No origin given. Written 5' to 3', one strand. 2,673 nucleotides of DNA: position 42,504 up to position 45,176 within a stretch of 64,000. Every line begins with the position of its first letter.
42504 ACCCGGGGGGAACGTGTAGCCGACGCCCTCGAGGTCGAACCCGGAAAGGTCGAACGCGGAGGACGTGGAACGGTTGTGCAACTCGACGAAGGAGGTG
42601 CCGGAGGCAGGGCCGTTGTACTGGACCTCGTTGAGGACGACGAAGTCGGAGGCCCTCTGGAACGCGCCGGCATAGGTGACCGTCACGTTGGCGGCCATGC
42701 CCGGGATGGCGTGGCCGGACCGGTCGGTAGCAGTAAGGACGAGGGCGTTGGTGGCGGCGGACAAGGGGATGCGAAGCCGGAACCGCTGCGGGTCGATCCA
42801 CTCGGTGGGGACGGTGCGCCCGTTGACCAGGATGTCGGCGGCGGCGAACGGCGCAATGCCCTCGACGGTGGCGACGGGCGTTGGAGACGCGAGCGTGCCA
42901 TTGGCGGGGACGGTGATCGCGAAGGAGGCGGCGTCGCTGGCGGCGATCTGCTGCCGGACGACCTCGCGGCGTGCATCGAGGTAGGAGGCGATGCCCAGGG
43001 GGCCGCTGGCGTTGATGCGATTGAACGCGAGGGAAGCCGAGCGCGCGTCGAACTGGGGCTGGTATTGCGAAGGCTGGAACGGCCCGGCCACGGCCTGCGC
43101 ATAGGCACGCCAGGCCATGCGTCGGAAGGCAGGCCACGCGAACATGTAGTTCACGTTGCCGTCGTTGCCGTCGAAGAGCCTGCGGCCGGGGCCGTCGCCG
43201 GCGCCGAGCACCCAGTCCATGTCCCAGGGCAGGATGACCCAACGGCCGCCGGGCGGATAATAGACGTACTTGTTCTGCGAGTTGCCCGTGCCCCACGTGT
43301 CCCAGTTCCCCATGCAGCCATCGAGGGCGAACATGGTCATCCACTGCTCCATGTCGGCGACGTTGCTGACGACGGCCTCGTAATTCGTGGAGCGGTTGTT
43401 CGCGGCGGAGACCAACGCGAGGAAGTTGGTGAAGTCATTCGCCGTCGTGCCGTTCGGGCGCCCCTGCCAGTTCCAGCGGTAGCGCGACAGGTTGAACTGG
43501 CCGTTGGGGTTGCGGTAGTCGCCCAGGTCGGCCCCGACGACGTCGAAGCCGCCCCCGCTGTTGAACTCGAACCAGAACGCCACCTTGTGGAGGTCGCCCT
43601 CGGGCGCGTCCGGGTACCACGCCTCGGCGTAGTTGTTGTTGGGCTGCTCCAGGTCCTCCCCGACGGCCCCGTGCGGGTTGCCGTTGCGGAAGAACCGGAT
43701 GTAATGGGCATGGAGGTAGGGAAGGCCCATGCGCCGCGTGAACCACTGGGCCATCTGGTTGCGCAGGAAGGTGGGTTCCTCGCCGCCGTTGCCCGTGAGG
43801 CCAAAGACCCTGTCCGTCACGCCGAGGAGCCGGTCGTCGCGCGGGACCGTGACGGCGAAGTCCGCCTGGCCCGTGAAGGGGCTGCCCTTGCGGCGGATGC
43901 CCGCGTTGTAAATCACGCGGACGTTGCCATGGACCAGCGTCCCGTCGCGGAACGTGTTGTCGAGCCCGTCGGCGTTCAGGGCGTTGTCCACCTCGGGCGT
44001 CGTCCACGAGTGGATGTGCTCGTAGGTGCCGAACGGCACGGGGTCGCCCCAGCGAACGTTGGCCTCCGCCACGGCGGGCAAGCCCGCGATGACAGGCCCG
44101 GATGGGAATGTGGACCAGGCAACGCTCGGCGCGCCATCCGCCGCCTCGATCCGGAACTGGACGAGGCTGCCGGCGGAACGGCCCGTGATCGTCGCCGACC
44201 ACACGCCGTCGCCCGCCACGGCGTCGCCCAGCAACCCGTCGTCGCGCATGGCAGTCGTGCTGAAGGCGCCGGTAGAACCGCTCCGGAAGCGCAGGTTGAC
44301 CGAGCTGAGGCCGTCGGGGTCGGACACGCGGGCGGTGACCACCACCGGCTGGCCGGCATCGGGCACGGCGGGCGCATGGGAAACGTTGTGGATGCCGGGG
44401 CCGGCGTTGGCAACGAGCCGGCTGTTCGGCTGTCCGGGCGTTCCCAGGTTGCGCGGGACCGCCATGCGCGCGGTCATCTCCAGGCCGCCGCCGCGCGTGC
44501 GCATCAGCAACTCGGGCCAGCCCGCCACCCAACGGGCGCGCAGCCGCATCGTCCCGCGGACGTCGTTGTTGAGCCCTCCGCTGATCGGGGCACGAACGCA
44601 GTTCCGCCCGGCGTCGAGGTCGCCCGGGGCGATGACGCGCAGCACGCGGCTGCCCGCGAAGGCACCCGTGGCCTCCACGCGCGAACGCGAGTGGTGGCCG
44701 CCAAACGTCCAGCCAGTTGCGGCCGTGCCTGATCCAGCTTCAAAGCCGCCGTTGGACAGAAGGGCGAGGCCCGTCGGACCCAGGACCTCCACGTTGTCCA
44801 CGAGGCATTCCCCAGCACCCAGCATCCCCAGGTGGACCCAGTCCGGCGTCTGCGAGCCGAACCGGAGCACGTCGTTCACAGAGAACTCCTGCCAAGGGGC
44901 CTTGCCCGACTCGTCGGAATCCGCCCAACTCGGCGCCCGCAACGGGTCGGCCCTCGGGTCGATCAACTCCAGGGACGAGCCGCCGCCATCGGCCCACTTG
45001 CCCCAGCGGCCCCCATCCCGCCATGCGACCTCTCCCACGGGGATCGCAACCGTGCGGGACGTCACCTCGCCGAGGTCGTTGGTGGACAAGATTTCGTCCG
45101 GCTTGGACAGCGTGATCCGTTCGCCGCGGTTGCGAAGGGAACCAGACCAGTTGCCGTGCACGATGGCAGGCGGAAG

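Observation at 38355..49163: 3602-aa secreted mosaic protein with eight lamin-tail domains flanking a CotH kinase-like core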

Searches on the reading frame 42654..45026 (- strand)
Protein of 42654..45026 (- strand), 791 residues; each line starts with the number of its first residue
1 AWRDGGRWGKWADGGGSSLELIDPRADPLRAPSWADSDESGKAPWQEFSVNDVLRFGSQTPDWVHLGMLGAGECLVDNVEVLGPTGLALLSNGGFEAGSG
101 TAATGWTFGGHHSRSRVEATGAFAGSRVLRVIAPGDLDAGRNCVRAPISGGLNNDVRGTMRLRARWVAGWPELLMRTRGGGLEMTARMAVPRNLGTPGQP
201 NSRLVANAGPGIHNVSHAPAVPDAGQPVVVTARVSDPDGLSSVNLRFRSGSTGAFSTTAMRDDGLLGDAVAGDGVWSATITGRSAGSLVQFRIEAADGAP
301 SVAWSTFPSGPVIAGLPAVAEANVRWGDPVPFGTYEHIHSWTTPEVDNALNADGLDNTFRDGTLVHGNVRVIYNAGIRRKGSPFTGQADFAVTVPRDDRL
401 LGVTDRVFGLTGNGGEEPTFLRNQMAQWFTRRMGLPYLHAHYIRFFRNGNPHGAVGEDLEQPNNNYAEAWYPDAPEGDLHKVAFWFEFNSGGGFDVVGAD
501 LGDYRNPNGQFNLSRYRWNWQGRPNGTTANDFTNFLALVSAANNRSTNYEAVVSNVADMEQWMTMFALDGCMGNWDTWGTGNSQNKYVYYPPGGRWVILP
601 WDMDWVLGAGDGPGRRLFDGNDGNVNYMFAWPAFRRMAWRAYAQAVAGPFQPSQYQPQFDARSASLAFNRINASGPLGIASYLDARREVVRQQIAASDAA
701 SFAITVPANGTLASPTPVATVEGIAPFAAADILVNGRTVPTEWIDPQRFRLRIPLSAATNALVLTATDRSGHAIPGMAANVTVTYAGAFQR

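Call 18: find_homologous_proteins(query=window:42654-45026:-, max_evalue=0.00001)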
Query window:42654-45026:- (791 aa): 173 proteins with E <= 0.00001 among 8000 candidates; the best 120 are listed.
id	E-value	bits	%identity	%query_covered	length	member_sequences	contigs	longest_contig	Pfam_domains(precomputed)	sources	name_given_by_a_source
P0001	4.5e-288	976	77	69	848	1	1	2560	PF00932.26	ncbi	ncbi:MAG: lamin tail domain-containing protein, partial [Verrucomicrobiota bacterium]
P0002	2.0e-240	818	50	99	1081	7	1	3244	PF08757.18,PF00932.26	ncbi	ncbi:MAG: lamin tail domain-containing protein, partial [Limisphaerales bacterium]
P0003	3.0e-228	778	47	100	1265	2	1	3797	PF08757.18,PF00932.26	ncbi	ncbi:MAG: lamin tail domain-containing protein, partial [Verrucomicrobiota bacterium]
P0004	1.9e-226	772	71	58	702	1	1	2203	PF08757.18,PF00932.26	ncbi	ncbi:MAG: lamin tail domain-containing protein, partial [Verrucomicrobiota bacterium]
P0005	5.1e-225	767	69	59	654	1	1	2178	-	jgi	-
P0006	1.9e-201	689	54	75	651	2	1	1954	-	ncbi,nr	ncbi:MAG: choice-of-anchor X domain-containing protein, partial [Verrucomicrobiales bacterium]|nr:ch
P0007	4.1e-181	622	55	70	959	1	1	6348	PF00932.26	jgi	jgi:hypothetical protein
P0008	3.5e-174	599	53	67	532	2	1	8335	PF08757.18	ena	-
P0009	2.5e-173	596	39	99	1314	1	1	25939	PF08757.18,PF00932.26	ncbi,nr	ncbi:MAG: lamin tail domain-containing protein [Verrucomicrobia bacterium]|nr:lamin tail domain-cont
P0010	1.1e-166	574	39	99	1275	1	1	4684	PF08757.18,PF00932.26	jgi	jgi:hypothetical protein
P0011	8.0e-164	565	38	100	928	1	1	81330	PF08757.18,PF00932.26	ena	-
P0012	3.2e-161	556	40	99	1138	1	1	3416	PF08757.18,PF00932.26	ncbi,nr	ncbi:MAG: lamin tail domain-containing protein, partial [Candidatus Omnitrophica bacterium]|nr:lamin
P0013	6.0e-160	552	39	99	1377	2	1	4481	PF08757.18,PF00932.26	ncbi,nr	ncbi:MAG TPA: lamin tail domain-containing protein, partial [Candidatus Dormibacteraeota bacterium]|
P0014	6.4e-152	526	38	100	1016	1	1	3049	PF08757.18,PF00932.26,PF02018.24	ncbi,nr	ncbi:MAG TPA: CotH kinase family protein, partial [Clostridia bacterium]|nr:CotH kinase family prote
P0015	2.3e-151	524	39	99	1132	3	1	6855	PF08757.18,PF00932.26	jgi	-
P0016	3.6e-151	523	38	98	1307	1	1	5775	PF08757.18,PF00932.26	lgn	-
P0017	1.5e-148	514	45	75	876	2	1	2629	PF08757.18,PF00932.26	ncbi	ncbi:MAG: lamin tail domain-containing protein, partial [Limisphaerales bacterium]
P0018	2.4e-147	511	38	99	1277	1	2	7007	PF08757.18,PF00932.26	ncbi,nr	ncbi:MAG TPA: lamin tail domain-containing protein, partial [Verrucomicrobiae bacterium]|nr:lamin ta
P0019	1.1e-146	508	39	99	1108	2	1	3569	PF08757.18,PF00932.26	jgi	-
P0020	2.3e-145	504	44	74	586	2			PF08757.18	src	-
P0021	4.6e-145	503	38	99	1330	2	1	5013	PF08757.18,PF00932.26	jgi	jgi:hypothetical protein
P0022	3.8e-144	500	38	99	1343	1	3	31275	PF08757.18,PF00932.26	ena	-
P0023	1.1e-143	498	38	99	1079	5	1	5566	PF08757.18,PF00932.26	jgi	jgi:hypothetical protein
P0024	1.1e-143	498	38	99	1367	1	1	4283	PF08757.18,PF00932.26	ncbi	ncbi:MAG: lamin tail domain-containing protein [Verrucomicrobiota bacterium]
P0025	7.6e-143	496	37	99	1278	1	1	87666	PF08757.18,PF00932.26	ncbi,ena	-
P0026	2.0e-142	494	39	99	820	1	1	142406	PF08757.18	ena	-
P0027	3.9e-142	493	37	99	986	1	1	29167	PF08757.18,PF00932.26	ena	-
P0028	1.6e-141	491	42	79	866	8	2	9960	PF08757.18,PF00932.26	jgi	jgi:hypothetical protein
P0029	2.9e-141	490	38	99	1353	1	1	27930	PF08757.18,PF00932.26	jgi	jgi:hypothetical protein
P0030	1.2e-140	488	45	68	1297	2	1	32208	PF08757.18,PF17963.8,PF00932.26,PF18957.7,PF00028.24,PF05345.19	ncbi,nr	ncbi:MAG: lamin tail domain-containing protein, partial [Verrucomicrobia bacterium]|nr:lamin tail do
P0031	1.5e-140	488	37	99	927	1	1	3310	PF08757.18,PF00932.26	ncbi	ncbi:MAG: hypothetical protein DME25_12935, partial [Verrucomicrobia bacterium]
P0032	2.7e-137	477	36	99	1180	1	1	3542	PF08757.18,PF00932.26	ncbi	ncbi:MAG TPA: lamin tail domain-containing protein, partial [Verrucomicrobiae bacterium]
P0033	2.8e-137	477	39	88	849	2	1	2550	PF08757.18,PF00932.26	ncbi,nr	ncbi:MAG: CotH kinase family protein, partial [Verrucomicrobia bacterium]|nr:CotH kinase family prot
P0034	2.4e-135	471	37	94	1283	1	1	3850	PF08757.18,PF00932.26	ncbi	ncbi:MAG TPA: lamin tail domain-containing protein, partial [Verrucomicrobiae bacterium]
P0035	2.5e-135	471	36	99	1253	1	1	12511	PF08757.18,PF00932.26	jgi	jgi:hypothetical protein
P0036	2.7e-133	464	37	95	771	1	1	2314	PF08757.18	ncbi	ncbi:MAG: CotH kinase family protein, partial [Verrucomicrobiota bacterium]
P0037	4.3e-133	463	36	99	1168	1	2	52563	PF08757.18,PF00932.26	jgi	jgi:hypothetical protein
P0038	1.2e-132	462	36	99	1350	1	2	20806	PF08757.18,PF00932.26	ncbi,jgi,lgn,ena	-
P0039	1.9e-132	461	35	99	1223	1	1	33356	PF08757.18,PF00932.26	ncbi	-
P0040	1.4e-131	458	36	99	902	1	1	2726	PF08757.18,PF00932.26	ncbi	ncbi:MAG: hypothetical protein E4H28_06560, partial [Gemmatimonadales bacterium]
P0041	6.7e-131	456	40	79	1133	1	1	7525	PF08757.18,PF00932.26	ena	-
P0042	4.5e-130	453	35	99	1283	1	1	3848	PF08757.18,PF00932.26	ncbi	ncbi:MAG: lamin tail domain-containing protein, partial [Phycisphaerae bacterium]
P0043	4.6e-130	453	36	99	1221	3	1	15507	PF08757.18,PF00932.26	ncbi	ncbi:MAG TPA: CotH kinase family protein, partial [Verrucomicrobiae bacterium]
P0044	6.1e-130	453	41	83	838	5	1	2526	PF08757.18,PF00932.26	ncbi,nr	ncbi:MAG TPA: lamin tail domain-containing protein, partial [Candidatus Dormibacteraeota bacterium]|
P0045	1.5e-129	452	38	89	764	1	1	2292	PF08757.18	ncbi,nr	ncbi:MAG TPA: CotH kinase family protein, partial [Candidatus Binatia bacterium]|nr:CotH kinase fami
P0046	1.5e-128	448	36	99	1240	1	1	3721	PF08757.18,PF00932.26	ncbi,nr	ncbi:MAG TPA: lamin tail domain-containing protein, partial [Candidatus Binatia bacterium]|nr:lamin 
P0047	1.1e-127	445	35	99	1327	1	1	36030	PF08757.18,PF00932.26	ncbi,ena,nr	ncbi:MAG: hypothetical protein EXS36_12770 [Pedosphaera sp.]|nr:hypothetical protein [Pedosphaera sp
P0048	5.3e-124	433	37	99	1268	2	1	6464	PF08757.18,PF00932.26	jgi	jgi:hypothetical protein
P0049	1.3e-123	432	34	99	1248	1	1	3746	PF08757.18,PF00932.26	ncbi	ncbi:MAG: hypothetical protein QOF48_2961, partial [Verrucomicrobiota bacterium]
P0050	1.7e-123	432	39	85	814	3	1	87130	PF08757.18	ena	-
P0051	9.9e-123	429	35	92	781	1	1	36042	PF08757.18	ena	-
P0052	1.6e-122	428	36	99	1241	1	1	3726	PF08757.18,PF00932.26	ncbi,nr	ncbi:MAG TPA: lamin tail domain-containing protein, partial [Verrucomicrobiales bacterium]|nr:lamin 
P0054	1.3e-121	425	33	100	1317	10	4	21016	PF08757.18,PF00932.26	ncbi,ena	-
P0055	1.6e-121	425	37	93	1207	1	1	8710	PF08757.18,PF00932.26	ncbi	ncbi:MAG: lamin tail domain-containing protein, partial [Verrucomicrobiales bacterium]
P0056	6.2e-121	423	35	99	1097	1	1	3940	PF08757.18,PF00932.26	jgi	jgi:hypothetical protein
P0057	7.3e-121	423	38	88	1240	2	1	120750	PF08757.18,PF00932.26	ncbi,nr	ncbi:MAG: lamin tail domain-containing protein [Verrucomicrobia bacterium]|nr:lamin tail domain-cont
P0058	1.1e-120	422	39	83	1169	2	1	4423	PF08757.18,PF00932.26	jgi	jgi:hypothetical protein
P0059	2.4e-120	421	38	84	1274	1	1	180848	PF08757.18,PF00932.26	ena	-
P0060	1.1e-118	416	35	99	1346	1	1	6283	PF08757.18,PF00932.26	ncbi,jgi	jgi:hypothetical protein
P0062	2.0e-116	408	38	77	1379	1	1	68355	PF07081.19,PF08757.18,PF00932.26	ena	-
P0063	7.7e-116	406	34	100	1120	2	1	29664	PF08757.18,PF00932.26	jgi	jgi:hypothetical protein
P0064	8.8e-115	403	34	99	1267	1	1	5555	PF08757.18,PF00932.26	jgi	-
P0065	5.9e-114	400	34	99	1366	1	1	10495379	PF08757.18,PF00932.26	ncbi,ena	-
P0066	7.9e-114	400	38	84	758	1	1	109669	PF08757.18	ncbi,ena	-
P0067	4.1e-112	394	37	76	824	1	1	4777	PF08757.18,PF00932.26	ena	-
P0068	2.3e-110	388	34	99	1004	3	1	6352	PF08757.18,PF00932.26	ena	-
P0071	3.5e-108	381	34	90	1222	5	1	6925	PF08757.18,PF00932.26,PF02018.24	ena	-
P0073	3.8e-106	374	39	68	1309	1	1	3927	PF00932.26,PF13927.13,PF02018.24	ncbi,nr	ncbi:MAG TPA: lamin tail domain-containing protein, partial [Clostridia bacterium]|nr:lamin tail dom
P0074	4.2e-105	371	35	84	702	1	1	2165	PF08757.18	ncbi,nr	ncbi:MAG TPA: CotH kinase family protein, partial [Vicinamibacterales bacterium]|nr:CotH kinase fami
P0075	5.0e-105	371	34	100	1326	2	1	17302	PF08757.18,PF00932.26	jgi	jgi:hypothetical protein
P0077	9.0e-104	366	34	88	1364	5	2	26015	PF08757.18,PF00932.26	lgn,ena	-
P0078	1.4e-103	366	34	85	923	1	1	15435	PF08757.18,PF00932.26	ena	-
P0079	6.5e-102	360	38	74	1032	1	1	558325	PF08757.18,PF00932.26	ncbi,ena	-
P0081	2.2e-100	355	36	91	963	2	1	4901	PF08757.18,PF00932.26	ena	-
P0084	2.0e-96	342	34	88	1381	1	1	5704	PF08757.18,PF00932.26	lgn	-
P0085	2.4e-96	342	34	88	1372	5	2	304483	PF08757.18,PF00932.26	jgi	jgi:CotH kinase protein/Lamin Tail Domain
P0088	1.3e-93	333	31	97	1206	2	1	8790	PF08757.18,PF00932.26,PF02018.24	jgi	-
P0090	3.3e-92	328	38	72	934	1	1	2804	PF08757.18,PF00932.26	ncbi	ncbi:MAG: lamin tail domain-containing protein, partial [Chthoniobacteraceae bacterium]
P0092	2.4e-91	325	39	70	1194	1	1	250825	PF08757.18,PF00932.26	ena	-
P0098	1.6e-88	316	31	93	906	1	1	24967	PF08757.18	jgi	jgi:CotH kinase protein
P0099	5.7e-88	314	35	76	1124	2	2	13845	PF08757.18,PF00932.26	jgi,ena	-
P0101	1.6e-87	313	31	97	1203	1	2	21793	PF08757.18,PF00932.26,PF02018.24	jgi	jgi:hypothetical protein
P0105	8.3e-84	300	31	97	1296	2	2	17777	PF08757.18,PF01833.31,PF00932.26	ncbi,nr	ncbi:MAG TPA: hypothetical protein DCM87_18255 [Planctomycetes bacterium]|nr:hypothetical protein [P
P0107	2.0e-83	299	36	69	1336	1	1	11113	PF08757.18,PF00932.26,PF13927.13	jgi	jgi:hypothetical protein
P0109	6.4e-82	294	36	73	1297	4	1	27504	PF08757.18,PF00932.26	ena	-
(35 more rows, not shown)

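Call 20: search_solved_structures(query=A1, max_evalue=0.01, show_alignments=3)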
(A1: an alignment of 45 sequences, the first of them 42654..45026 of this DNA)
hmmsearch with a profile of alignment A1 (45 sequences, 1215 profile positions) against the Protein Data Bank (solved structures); distinct sequences matched with E-value up to 0.01: 2.
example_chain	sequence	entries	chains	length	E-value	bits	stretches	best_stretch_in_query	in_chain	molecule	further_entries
5jd9_A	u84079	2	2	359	3.2e-15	58.3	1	643-1007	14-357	Spore coat protein H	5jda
4mgq_A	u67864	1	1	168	3.8e-06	28.3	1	350-411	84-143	Glycosyl hydrolase family 10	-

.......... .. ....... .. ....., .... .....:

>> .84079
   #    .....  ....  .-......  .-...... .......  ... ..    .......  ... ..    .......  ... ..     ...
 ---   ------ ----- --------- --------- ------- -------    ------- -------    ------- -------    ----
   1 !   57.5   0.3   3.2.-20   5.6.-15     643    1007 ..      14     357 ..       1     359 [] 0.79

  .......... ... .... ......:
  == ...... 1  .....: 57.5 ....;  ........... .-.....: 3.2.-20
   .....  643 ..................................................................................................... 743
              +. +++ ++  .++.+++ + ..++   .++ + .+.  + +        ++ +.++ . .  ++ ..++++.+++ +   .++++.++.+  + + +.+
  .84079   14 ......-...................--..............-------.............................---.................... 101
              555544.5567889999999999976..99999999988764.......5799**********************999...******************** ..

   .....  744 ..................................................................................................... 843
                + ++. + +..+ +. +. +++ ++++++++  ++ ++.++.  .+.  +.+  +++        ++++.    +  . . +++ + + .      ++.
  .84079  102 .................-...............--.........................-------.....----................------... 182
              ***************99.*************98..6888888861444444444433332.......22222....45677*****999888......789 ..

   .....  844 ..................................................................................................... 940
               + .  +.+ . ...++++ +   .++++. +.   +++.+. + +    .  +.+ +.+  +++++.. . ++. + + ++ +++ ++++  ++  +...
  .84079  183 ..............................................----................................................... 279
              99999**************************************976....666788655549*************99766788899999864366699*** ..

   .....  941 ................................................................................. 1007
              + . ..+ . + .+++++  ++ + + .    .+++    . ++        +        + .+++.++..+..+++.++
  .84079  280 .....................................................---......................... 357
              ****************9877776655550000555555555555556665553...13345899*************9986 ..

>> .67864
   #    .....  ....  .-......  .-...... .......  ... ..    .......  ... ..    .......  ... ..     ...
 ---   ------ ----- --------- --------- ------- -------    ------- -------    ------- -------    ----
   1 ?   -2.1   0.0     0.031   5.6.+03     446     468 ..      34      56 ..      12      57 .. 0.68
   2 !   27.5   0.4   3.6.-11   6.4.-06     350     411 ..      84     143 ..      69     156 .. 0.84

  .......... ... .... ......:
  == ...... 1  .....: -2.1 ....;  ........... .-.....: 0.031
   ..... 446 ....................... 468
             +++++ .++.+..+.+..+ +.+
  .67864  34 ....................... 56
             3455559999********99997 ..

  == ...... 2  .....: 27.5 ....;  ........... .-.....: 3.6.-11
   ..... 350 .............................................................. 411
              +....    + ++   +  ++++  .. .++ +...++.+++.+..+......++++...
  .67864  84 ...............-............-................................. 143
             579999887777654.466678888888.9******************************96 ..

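Call 30: find_related_loci(query=A1, collection=genome_contigs, flank=10000)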
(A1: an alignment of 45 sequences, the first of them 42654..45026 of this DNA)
Query A1 (791 aa) in genome_contigs; peptide patterns used: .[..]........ (x = any residue, [..] = any of these).
598 stretches matched a pattern (row limit reached: there are more); 594 encode a relative of the query (tblastn E <= 1e-3); the best 80 are kept; 80 distinct loci.
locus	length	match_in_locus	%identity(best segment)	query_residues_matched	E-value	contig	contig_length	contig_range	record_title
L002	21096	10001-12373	73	2-791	0e+0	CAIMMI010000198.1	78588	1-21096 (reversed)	MAG: uncultured Verrucomicrobia bacterium isolate Ja1_bin-3224 genome assembly, contig: bin-3224:198/362, whole genome s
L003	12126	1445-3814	72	2-791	0e+0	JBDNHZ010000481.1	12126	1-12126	MAG: Verrucomicrobiota bacterium isolate concoct.48.WLB k141_1601466, whole genome shotgun sequence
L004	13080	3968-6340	70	2-791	0e+0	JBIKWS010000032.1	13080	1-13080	MAG: Cyanophyceae cyanobacterium isolate ME2015-09-13_3300035666_group6_bin94 Rohwer_bin2692_scaffold_4967_c1, whole gen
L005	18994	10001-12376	70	1-791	0e+0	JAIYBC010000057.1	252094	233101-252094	MAG: Verrucomicrobiales bacterium isolate E1_MAG_00027 pond_E1_MAG_00027_000000000011, whole genome shotgun sequence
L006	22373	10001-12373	69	2-790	0e+0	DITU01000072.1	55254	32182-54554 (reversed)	MAG TPA_asm: Verrucomicrobia bacterium UBA6176 UBA6176_contig_96241, whole genome shotgun sequence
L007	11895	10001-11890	74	1-630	0e+0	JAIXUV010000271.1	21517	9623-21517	MAG: Verrucomicrobiales bacterium isolate D1_MAG_00042 pond_D1_MAG_00042_000000000017, whole genome shotgun sequence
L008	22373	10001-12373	85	1-791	0e+0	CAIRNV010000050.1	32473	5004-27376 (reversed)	MAG: uncultured Verrucomicrobia bacterium isolate LaPlata-a_bin-0377 genome assembly, contig: bin-0377:050/492, whole ge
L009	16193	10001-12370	50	5-791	0e+0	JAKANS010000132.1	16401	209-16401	MAG: bacterium isolate WY5.bin88 NODE_5746_length_16401_cov_2.429888, whole genome shotgun sequence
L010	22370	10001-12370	49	5-791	0e+0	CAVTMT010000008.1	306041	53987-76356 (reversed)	MAG: uncultured bacterium isolate MFD05942.bin.1.375 genome assembly, contig: contig_42979, whole genome shotgun sequenc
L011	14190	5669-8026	49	2-788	0e+0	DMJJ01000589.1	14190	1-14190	MAG TPA_asm: Verrucomicrobiales bacterium isolate UBA11320 contig_15421, whole genome shotgun sequence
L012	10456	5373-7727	48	2-791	0e+0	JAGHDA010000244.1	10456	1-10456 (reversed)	MAG: Verrucomicrobia bacterium isolate AUK296 PB_MBMC_250_c_000000000017, whole genome shotgun sequence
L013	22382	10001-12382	49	2-791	0e+0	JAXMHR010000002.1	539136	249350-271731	MAG: Verrucomicrobiota bacterium isolate STL-VER9 C2.24.fa-2, whole genome shotgun sequence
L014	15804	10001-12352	48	2-791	0e+0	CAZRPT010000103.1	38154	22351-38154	MAG TPA_asm: uncultured Verrucomicrobiota bacterium isolate binchicken_co219_451 genome assembly, contig: k141_1589454,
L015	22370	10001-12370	49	2-787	0e+0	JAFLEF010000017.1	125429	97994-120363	MAG: Verrucomicrobia bacterium isolate UWPOB_VERRUCO2 gnl_X_LHIKMICD_17, whole genome shotgun sequence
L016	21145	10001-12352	48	2-791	0e+0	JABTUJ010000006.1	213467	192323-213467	MAG: Verrucomicrobiales bacterium isolate H5_VER1 seq006, whole genome shotgun sequence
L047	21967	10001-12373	40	2-788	8e-171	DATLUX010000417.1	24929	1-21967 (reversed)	MAG TPA_asm: Verrucomicrobiia bacterium isolate SMAG_U13177 k141_237291, whole genome shotgun sequence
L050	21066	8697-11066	39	2-785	2e-166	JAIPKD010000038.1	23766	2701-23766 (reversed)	MAG: Verrucomicrobia bacterium isolate Tobar15.5-16.5m-G41 Tobar15-5-16-5m-C1339, whole genome shotgun sequence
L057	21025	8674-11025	37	5-791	3e-159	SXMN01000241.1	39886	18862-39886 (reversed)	MAG: Verrucomicrobiales bacterium isolate F1-120-MAGs170 F1-120__c569791, whole genome shotgun sequence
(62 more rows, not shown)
